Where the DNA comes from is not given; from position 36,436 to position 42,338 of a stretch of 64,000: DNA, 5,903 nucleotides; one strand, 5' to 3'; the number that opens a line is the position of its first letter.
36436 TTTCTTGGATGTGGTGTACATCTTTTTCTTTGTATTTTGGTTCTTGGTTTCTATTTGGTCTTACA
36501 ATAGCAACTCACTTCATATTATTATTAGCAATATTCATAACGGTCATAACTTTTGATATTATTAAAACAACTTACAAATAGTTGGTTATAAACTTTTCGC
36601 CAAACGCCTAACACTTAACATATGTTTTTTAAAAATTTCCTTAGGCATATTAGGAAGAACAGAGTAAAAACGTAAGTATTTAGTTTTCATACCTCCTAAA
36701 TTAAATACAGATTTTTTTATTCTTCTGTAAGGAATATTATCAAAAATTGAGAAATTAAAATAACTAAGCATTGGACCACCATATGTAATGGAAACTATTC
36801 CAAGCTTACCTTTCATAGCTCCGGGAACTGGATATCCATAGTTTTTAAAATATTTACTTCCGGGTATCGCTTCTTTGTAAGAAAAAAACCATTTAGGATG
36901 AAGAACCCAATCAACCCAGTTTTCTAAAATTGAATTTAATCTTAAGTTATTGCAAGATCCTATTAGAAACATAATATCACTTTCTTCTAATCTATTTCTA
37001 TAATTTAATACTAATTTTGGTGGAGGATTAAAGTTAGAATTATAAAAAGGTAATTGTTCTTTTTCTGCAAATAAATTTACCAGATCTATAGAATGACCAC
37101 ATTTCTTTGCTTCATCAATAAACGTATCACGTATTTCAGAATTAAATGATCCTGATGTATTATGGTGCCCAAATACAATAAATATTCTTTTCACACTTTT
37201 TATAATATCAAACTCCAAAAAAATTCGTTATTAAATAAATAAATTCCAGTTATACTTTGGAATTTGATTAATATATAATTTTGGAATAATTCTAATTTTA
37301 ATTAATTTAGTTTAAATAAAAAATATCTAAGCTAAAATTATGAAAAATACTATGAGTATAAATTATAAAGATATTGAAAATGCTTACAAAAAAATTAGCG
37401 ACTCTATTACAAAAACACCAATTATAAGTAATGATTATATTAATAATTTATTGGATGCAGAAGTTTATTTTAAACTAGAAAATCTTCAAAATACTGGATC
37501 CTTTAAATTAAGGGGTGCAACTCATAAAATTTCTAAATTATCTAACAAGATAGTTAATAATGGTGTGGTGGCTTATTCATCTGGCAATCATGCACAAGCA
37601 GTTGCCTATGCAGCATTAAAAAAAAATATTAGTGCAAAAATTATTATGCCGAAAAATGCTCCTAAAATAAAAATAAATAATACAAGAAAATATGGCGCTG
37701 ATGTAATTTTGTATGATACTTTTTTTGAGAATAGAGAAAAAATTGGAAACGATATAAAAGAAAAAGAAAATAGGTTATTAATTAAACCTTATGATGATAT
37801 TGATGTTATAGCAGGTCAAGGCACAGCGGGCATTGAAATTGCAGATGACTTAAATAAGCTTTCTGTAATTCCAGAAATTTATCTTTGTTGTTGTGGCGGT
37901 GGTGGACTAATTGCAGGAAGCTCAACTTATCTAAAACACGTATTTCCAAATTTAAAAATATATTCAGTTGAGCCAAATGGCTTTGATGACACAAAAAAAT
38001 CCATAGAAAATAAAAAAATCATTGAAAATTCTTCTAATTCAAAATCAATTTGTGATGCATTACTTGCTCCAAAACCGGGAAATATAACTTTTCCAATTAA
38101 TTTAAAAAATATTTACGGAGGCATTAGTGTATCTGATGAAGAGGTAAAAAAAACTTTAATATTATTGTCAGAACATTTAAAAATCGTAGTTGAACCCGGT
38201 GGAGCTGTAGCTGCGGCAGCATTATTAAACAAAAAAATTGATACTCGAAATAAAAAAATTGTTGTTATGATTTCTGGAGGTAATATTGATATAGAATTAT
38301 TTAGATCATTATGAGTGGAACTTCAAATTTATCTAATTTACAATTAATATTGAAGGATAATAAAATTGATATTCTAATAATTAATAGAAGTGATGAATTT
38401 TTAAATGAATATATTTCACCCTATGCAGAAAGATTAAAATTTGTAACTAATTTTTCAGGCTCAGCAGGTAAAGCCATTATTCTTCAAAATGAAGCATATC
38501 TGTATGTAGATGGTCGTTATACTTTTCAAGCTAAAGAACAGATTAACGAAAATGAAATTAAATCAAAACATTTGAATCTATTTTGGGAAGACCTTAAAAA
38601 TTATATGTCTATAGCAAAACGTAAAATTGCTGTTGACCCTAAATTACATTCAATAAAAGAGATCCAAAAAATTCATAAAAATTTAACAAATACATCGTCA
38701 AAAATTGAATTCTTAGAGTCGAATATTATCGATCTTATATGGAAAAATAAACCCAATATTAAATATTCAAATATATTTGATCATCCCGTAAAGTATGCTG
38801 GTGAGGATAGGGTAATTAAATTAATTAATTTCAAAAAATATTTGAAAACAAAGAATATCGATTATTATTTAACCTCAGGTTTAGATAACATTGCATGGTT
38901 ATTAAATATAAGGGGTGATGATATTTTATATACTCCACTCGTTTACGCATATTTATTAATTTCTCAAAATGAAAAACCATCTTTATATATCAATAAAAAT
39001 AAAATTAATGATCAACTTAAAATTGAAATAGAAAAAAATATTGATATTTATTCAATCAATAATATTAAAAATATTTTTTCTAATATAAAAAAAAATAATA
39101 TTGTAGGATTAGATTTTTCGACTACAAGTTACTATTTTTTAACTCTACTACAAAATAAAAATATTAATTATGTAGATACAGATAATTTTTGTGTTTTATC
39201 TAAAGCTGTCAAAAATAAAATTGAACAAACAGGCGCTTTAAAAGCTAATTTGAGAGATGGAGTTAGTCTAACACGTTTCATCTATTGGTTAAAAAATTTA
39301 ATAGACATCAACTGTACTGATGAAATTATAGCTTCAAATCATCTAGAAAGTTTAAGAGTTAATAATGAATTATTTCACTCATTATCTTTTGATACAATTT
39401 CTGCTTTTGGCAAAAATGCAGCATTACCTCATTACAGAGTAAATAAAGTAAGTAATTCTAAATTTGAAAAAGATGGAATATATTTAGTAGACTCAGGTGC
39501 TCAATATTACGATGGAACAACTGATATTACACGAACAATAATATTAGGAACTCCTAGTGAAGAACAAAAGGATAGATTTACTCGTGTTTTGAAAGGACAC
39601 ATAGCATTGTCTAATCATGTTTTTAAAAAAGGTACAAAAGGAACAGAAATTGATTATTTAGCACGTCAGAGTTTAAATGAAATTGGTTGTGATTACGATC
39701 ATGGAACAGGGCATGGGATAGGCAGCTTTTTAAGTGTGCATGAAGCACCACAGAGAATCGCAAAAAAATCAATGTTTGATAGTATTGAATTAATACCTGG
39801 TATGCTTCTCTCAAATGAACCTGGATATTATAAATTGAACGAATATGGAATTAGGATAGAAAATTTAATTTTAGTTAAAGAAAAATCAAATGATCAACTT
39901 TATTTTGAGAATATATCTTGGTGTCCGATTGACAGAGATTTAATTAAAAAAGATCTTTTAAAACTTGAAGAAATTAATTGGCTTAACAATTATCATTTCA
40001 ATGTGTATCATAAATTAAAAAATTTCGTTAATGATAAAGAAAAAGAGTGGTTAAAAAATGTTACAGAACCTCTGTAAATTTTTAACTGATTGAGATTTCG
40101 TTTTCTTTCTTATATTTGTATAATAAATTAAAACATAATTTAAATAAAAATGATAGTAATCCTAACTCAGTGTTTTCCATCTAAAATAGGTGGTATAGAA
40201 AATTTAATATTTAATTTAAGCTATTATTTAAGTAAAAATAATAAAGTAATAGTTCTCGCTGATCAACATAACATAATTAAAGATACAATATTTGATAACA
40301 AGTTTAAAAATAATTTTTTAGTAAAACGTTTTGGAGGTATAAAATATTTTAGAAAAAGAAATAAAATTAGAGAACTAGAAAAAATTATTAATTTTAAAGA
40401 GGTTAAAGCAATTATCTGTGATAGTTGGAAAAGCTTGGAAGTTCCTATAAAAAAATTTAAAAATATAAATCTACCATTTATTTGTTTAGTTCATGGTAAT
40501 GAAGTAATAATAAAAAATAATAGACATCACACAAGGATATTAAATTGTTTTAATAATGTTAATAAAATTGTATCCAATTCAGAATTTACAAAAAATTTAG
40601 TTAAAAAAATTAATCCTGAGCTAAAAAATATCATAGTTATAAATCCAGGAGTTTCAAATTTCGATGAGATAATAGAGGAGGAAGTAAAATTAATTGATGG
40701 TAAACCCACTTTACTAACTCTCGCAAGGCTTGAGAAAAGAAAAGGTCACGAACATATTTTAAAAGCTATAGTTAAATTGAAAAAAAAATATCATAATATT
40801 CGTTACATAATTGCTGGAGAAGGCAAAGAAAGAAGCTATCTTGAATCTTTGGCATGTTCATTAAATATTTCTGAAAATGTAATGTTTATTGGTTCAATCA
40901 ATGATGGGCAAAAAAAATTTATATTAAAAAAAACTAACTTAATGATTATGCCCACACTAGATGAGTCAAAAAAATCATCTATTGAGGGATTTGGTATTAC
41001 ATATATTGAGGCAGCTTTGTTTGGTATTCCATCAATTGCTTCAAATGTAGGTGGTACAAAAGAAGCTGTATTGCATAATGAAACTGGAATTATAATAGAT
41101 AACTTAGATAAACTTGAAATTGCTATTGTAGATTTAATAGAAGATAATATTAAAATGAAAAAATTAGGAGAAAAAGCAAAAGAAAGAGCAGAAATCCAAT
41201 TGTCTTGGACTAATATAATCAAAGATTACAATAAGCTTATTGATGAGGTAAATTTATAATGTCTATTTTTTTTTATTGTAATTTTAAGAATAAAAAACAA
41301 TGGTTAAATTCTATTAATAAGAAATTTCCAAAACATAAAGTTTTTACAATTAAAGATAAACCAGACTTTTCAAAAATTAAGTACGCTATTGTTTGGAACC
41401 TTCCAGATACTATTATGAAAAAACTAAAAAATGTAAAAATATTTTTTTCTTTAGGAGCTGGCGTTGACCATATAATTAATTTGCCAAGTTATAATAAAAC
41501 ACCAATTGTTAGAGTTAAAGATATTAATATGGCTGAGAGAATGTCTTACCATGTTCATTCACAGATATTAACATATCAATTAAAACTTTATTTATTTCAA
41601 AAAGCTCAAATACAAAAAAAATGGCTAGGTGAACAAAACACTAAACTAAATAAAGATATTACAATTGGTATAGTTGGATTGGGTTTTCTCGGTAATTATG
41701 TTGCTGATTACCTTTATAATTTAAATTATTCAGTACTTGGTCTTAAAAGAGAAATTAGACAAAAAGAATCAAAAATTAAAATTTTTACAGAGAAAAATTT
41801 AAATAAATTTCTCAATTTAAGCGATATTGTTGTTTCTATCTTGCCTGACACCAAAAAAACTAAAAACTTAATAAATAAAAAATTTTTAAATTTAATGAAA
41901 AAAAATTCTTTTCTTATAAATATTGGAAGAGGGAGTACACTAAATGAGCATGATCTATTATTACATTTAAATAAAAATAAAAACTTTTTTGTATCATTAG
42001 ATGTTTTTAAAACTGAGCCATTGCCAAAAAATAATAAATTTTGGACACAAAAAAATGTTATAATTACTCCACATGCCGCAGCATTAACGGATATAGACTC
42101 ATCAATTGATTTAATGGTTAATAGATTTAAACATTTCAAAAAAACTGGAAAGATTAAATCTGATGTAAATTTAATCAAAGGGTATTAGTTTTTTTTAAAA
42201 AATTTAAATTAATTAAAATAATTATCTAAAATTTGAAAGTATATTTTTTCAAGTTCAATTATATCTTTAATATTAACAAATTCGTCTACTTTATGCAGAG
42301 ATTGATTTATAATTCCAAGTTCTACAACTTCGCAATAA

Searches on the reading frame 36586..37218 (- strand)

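Call 28: search_protein_families(library=pfam, proteins=[window:36586-37218:-], max_evalue=0.001)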
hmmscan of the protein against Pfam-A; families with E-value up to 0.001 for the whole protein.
window:36586-37218:- (210 aa): 1 family
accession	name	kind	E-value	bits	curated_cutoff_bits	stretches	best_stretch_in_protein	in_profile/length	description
PF02525.22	Flavodoxin_2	-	9.4e-16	58.5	27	1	10-154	1-142/198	Flavodoxin-like fold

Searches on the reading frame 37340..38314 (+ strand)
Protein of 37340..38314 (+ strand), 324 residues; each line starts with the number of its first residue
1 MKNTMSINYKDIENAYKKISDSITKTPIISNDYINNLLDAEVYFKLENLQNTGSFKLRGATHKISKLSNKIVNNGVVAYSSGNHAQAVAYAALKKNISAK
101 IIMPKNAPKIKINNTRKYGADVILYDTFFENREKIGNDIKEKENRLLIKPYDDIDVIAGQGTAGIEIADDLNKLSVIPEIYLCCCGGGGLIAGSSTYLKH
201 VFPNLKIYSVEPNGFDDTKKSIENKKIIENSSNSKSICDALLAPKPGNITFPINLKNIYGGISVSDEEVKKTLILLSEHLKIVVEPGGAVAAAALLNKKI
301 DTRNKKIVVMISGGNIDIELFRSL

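Call 28: search_protein_families(library=pfam, proteins=[window:37340-38314:+], max_evalue=0.001)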
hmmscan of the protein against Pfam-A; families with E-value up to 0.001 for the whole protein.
window:37340-38314:+ (324 aa): 1 family
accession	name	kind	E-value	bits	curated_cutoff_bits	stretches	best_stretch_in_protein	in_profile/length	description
PF00291.31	PALP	-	4.9e-69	233.3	35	1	19-313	1-295/295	Pyridoxal-phosphate dependent enzyme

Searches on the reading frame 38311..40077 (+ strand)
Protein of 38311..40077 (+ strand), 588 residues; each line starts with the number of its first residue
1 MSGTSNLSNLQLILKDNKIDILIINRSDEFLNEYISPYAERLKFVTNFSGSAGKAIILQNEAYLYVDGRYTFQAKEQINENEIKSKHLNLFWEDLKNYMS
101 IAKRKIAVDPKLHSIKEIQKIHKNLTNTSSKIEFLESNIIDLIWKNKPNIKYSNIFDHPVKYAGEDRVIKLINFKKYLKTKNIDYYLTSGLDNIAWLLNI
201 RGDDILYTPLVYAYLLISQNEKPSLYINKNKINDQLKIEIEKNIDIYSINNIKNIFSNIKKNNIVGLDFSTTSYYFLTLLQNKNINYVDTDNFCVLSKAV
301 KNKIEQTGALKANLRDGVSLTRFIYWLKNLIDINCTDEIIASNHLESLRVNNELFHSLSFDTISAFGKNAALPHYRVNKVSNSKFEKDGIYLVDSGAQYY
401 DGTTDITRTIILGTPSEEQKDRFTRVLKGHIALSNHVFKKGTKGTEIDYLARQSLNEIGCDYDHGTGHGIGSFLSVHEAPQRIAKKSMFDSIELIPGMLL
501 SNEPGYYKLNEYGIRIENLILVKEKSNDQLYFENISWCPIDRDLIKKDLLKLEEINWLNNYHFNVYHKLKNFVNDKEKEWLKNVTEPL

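Call 28: search_protein_families(library=pfam, proteins=[window:38311-40077:+], max_evalue=0.001)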
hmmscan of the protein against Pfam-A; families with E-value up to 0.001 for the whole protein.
window:38311-40077:+ (588 aa): 4 families
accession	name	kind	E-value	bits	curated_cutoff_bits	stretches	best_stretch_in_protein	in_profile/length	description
PF00557.29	Peptidase_M24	-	1.7e-45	155.8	23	1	316-524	10-208/208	Metallopeptidase family M24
PF16189.11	Creatinase_N_2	-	1.4e-37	129.7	29.7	1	147-305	2-161/161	Creatinase/Prolidase N-terminal domain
PF16188.10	Peptidase_M24_C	-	1.7e-20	73.1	28.9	1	530-588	3-63/63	C-terminal region of peptidase_M24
PF01321.24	Creatinase_N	-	7.5e-16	59.3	22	2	7-127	2-112/128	Creatinase/Prolidase N-terminal domain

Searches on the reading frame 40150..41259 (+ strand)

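Call 28: search_protein_families(library=pfam, proteins=[window:40150-41259:+], max_evalue=0.001)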
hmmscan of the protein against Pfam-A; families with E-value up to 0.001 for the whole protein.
window:40150-41259:+ (369 aa): 4 families
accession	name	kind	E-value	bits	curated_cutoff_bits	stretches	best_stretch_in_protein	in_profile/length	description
PF00534.26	Glycos_transf_1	-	8.2e-38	130.1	26.4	1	175-346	5-172/172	Glycosyl transferases group 1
PF13692.12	Glyco_trans_1_4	-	1e-25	91.1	27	1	186-332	2-142/142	Glycosyl transferases group 1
PF13439.12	Glyco_transf_4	-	7.2e-07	29.8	28.5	1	13-168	1-166/170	Glycosyltransferase Family 4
PF20706.3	GT4-conflict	-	0.00028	20.4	26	1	156-306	169-319/385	Family 4 Glycosyltransferase in conflict systems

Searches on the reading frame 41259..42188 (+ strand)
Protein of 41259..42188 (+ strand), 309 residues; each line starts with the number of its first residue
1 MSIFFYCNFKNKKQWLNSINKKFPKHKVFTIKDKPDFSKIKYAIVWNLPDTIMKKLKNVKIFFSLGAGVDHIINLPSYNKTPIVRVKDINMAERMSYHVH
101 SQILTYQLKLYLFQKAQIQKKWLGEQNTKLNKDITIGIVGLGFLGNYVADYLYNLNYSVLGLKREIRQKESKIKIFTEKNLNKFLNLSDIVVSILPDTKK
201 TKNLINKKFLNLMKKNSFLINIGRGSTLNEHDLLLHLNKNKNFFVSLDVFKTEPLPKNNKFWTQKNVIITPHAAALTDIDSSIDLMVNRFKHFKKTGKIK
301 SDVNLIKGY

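Call 28: search_protein_families(library=pfam, proteins=[window:41259-42188:+], max_evalue=0.001)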
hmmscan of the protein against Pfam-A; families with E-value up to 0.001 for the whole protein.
window:41259-42188:+ (309 aa): 3 families
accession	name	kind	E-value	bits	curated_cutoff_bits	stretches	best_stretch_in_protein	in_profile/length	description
PF02826.25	2-Hacid_dh_C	-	1.3e-40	139.2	25.1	1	109-274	10-178/178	D-isomer specific 2-hydroxyacid dehydrogenase, NAD binding domain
PF03446.21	NAD_binding_2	-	1.9e-06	28.4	21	1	135-240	1-110/161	NAD binding domain of 6-phosphogluconate dehydrogenase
PF04577.19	Glyco_transf_61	-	0.00045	20.9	27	0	84-278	18-126/137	Glycosyltransferase 61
